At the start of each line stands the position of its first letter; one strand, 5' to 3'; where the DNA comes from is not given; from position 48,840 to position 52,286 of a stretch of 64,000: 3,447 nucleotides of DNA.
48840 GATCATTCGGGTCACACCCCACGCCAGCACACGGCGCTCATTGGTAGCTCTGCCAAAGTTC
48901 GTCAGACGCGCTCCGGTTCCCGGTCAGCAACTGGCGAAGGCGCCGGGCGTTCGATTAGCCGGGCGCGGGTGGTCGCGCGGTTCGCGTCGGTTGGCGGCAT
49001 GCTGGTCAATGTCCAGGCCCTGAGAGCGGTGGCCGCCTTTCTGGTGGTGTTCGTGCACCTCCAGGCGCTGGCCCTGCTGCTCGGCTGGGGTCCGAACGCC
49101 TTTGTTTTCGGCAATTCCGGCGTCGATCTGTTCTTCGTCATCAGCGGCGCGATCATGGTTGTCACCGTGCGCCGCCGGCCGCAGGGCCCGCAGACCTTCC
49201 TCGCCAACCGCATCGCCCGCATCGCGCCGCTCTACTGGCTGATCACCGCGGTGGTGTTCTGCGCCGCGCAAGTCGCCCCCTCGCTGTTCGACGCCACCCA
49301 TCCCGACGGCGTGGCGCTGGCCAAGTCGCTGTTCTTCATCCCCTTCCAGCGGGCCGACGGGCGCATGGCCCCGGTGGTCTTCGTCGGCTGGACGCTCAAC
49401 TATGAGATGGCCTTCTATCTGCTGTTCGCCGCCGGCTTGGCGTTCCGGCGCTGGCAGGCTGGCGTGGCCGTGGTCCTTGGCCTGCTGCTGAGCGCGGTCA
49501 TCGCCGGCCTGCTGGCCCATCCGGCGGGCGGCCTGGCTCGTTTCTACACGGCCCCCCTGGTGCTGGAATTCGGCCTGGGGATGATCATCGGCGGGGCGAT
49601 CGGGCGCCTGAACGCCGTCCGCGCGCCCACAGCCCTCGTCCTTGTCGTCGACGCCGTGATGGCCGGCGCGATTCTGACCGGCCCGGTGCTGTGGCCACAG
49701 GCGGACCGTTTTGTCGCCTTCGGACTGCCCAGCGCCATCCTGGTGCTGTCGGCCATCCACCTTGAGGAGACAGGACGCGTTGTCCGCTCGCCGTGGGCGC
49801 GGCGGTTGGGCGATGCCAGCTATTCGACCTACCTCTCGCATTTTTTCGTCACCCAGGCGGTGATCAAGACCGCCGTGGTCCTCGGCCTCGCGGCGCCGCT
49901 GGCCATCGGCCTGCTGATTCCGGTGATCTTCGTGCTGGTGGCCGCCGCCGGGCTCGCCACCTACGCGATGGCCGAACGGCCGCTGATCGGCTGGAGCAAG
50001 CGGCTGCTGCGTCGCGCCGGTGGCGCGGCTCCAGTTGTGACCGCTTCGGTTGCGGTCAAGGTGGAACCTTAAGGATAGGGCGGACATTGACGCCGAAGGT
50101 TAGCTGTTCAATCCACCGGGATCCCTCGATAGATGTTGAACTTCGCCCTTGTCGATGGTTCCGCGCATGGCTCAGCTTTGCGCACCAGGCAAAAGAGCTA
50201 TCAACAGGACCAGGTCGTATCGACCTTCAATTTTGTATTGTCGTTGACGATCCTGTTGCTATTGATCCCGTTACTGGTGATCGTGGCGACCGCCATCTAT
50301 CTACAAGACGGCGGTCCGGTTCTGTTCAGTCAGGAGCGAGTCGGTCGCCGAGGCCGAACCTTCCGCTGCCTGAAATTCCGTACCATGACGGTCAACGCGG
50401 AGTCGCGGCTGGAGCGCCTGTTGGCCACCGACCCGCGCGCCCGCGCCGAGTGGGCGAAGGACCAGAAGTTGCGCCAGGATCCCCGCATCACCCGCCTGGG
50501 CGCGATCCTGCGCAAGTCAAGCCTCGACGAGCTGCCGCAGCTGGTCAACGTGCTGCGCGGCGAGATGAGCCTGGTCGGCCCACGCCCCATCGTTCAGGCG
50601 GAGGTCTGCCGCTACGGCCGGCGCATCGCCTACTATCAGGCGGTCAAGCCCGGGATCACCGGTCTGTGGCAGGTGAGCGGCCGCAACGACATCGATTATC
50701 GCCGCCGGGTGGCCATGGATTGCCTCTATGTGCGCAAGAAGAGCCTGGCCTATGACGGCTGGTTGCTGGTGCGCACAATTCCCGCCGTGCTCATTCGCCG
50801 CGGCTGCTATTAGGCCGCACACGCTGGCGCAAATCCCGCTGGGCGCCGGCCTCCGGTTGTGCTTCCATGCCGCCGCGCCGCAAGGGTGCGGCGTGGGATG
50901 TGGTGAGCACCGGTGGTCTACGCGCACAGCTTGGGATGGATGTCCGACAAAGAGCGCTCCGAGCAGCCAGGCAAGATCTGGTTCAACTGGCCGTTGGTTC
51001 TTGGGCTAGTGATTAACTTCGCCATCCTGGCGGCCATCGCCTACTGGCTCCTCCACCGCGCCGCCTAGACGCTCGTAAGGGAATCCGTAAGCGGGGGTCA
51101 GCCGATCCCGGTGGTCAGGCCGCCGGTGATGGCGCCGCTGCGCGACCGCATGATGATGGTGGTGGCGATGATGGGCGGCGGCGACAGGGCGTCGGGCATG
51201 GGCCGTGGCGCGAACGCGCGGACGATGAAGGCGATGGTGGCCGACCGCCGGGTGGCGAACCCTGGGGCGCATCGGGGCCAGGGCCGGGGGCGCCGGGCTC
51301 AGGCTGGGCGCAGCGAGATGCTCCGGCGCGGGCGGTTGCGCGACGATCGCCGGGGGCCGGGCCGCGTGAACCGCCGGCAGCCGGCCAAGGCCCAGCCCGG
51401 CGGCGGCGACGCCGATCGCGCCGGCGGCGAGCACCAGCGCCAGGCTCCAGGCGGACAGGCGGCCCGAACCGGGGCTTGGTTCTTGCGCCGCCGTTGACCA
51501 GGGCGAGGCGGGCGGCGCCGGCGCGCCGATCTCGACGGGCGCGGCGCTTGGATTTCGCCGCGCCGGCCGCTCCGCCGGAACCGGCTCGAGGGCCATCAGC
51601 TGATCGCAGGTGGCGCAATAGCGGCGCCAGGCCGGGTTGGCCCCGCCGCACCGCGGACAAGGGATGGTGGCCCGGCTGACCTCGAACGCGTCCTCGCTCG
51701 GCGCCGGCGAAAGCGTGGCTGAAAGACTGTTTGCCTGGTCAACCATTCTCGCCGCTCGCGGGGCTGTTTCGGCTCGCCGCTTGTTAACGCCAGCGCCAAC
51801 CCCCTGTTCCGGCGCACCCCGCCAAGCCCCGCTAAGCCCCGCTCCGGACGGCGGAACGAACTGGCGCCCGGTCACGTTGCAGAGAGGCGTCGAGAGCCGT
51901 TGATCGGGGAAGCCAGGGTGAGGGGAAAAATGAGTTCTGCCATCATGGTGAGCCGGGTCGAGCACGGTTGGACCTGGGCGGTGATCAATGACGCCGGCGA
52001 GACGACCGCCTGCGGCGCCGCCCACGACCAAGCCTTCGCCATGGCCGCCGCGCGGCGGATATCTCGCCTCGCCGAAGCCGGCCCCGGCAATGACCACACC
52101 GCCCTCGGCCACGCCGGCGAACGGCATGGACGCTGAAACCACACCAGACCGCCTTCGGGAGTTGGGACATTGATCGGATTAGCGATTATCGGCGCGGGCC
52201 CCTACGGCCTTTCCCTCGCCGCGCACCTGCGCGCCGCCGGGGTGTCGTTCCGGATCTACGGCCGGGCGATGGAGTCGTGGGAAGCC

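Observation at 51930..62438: Compact, self-contained orphan NRPS operon: flavoprotein, ATP-grasp, A-T, P450, C-A-T-TE, PPTase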

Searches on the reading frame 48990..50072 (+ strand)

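Call 69: search_protein_families(library=ncbifam, proteins=[window:48990-50072:+], max_evalue=1e-8)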
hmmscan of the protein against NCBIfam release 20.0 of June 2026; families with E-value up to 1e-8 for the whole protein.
window:48990-50072:+ (360 aa): 0 families

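Call 77: search_protein_families(library=pfam, proteins=[window:48990-50072:+], max_evalue=1)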
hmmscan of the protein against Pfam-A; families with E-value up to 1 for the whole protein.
window:48990-50072:+ (360 aa): 1 family
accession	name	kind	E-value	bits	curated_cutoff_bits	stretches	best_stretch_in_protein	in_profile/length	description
PF01757.29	Acyl_transf_3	-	3.7e-24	85.8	31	1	8-317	4-321/326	Acyltransferase domain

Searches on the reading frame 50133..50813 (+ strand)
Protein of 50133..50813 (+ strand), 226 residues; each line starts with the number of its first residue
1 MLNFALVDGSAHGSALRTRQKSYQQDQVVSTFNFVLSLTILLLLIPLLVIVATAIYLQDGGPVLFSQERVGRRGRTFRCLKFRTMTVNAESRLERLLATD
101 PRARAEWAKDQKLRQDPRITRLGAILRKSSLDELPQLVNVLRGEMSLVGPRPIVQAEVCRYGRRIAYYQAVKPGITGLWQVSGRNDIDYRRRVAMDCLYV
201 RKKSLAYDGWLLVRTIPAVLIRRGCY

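Call 3: search_protein_families(library=pfam, proteins=[window:50133-50813:+])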
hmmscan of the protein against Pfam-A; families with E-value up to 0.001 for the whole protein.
window:50133-50813:+ (226 aa): 1 family
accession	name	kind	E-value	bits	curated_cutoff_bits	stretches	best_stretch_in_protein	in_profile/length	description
PF02397.22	Bac_transf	-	6.8e-63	211.9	27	1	31-220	3-178/179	Bacterial sugar transferase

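Call 69: search_protein_families(library=ncbifam, proteins=[window:50133-50813:+], max_evalue=1e-8)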
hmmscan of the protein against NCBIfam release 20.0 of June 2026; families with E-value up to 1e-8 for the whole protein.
window:50133-50813:+ (226 aa): 10 families
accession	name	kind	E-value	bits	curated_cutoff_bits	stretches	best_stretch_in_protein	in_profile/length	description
TIGR03022.1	WbaP_sugtrans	subfamily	8.4e-94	315.4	403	1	18-226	248-456/456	undecaprenyl-phosphate galactose phosphotransferase WbaP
TIGR03025.1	EPS_sugtrans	subfamily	4.1e-80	270.2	295.55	1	20-226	249-445/445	exopolysaccharide biosynthesis polyprenyl glycosylphosphotransferase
NF052601.1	undeca_RfbP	equivalog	5.1e-78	261.7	330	1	18-222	34-238/244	undecaprenyl-phosphate galactose phosphotransferase family protein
NF011751.0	PRK15204.1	equivalog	9e-66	222.4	907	1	29-226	280-476/476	undecaprenyl-phosphate galactose phosphotransferase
TIGR03023.1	WcaJ_sugtrans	equivalog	1.4e-64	219.1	410.75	1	28-226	262-453/453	undecaprenyl-phosphate glucose phosphotransferase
NF041877.1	EPS_EpsZ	equivalog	4.4e-56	190.4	800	1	5-224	245-457/459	exopolysaccharide biosynthesis polyisoprenyl-phosphate hexose-1-phosphate transferase EpsZ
TIGR03013.1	EpsB_2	subfamily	1.7e-45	155.9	393.35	1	23-224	249-441/443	TIGR03013 family XrtA/PEP-CTERM system glycosyltransferase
NF007518.0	PRK10124.1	equivalog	6.2e-35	120.8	684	1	34-219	279-457/464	undecaprenyl-phosphate glucose phosphotransferase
NF050817.1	PolSacchBiosHfsE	equivalog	2.3e-32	112.4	750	1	21-220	264-460/467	polysaccharide biosynthesis protein HfsE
NF045514.1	glycotran_HepC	equivalog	1.4e-28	99.7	140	1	20-155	108-214/220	heterocyst development glycosyltransferase HepC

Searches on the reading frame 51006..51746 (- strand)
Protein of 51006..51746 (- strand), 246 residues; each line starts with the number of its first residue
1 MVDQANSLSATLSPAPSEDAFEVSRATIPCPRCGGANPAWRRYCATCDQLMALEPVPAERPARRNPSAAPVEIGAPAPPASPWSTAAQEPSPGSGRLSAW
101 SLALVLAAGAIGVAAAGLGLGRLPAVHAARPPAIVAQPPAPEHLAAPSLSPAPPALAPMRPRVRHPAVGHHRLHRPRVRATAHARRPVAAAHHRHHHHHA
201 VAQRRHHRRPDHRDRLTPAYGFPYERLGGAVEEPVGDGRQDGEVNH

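Call 69: search_protein_families(library=ncbifam, proteins=[window:51006-51746:-], max_evalue=1e-8)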
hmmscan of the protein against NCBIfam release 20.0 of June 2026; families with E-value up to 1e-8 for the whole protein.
window:51006-51746:- (246 aa): 0 families

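Call 77: search_protein_families(library=pfam, proteins=[window:51006-51746:-], max_evalue=1)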
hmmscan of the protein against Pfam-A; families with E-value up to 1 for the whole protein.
window:51006-51746:- (246 aa): 3 families
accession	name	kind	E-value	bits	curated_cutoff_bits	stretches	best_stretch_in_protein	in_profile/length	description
PF12773.13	DZR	-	0.046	14.3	27.3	1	30-49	1-20/45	Double zinc ribbon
PF00641.23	Zn_ribbon_RanBP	-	0.096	12.4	27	1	30-48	7-25/30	Zn-finger in Ran binding protein and others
PF24463.1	DUF7577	-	0.78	9.8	28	0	27-47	2-22/27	Domain of unknown function (DUF7577)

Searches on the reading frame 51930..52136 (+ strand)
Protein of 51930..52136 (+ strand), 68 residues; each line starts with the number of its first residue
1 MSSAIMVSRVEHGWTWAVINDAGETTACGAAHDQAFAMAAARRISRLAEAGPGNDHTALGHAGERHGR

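Call 24: search_protein_families(library=ncbifam, proteins=[window:51930-52136:+], max_evalue=0.01)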
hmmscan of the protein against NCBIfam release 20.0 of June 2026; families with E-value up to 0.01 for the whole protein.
window:51930-52136:+ (68 aa): 0 families

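Call 77: search_protein_families(library=pfam, proteins=[window:51930-52136:+], max_evalue=1)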
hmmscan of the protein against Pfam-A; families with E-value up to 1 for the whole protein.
window:51930-52136:+ (68 aa): 1 family
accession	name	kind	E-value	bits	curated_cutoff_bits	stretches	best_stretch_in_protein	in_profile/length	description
PF01546.33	Peptidase_M20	-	0.03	14.7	24.6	1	12-54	15-60/206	Peptidase family M20/M25/M40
